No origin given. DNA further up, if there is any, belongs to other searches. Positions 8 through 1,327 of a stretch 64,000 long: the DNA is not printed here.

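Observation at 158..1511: Dam-family N6-adenine methyltransferase with a Thr/Ala/Asp-rich N-terminal extension, apparently without a cognate restriction endonuclease, preceded by an overlapping small ORF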

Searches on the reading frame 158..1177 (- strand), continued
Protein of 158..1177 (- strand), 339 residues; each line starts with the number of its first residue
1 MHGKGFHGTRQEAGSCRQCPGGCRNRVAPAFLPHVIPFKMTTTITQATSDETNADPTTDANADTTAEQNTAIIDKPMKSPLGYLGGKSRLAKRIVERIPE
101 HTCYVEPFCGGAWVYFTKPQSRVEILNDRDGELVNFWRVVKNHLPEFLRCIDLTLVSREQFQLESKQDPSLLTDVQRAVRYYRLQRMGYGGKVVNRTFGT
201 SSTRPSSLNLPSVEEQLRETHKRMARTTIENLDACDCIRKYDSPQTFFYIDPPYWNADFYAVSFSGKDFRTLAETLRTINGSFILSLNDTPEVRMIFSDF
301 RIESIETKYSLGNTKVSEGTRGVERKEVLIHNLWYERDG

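Call 85: search_protein_families(library=ncbifam, alignment_id=A5, max_evalue=0.001)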
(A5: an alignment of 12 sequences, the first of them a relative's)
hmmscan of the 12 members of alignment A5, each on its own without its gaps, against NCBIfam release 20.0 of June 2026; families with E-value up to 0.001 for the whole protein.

A. member 1, L001:1146-2483:+ (445 aa): 5 families
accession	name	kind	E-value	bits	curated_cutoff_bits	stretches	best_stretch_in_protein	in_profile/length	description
NF053655.1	CedD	equivalog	2.7e-27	95.6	600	2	45-188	172-303/527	DNA-translocating ATPase CedD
NF033849.1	ser_rich_anae_1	subfamily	4e-13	47.7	650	2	98-193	760-866/1163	serine-rich protein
NF042943.1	HerA_antiphage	equivalog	1.7e-08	33.5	800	1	305-395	424-515/566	anti-phage-associated helicase HerA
NF041447.1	TrbC_conju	equivalog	0.00017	20.2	800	1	69-117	102-149/685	F-type conjugative transfer protein TrbC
NF042944.1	HerA_antiphage_2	equivalog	0.00051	18.9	850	0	319-390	430-503/576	anti-phage-associated helicase HerA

B. families by the number of members that match (of 12 scanned): 11 families
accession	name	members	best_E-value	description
NF053655.1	CedD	12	6e-29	DNA-translocating ATPase CedD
NF033849.1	ser_rich_anae_1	12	2.1e-19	serine-rich protein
NF042943.1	HerA_antiphage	12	8.6e-11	anti-phage-associated helicase HerA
NF040819.1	helicase_HerA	8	3.3e-06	DNA double-strand break repair helicase HerA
NF040937.1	HerA_Thermprot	6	1e-10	DNA double-strand break repair helicase HerA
TIGR02746.1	TraC-F-type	6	1.2e-05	type IV secretion system protein TraC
NF042944.1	HerA_antiphage_2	5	2.1e-07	anti-phage-associated helicase HerA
NF041447.1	TrbC_conju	4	1e-05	F-type conjugative transfer protein TrbC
TIGR03743.1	SXT_TraD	4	3.4e-05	conjugative transfer system coupling protein TraD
NF045971.1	conju_CD1110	3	0.00019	VirB4-like conjugal transfer ATPase, CD1110 family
TIGR03925.1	T7SS_EccC_b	1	0.00084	type VII secretion protein EccCb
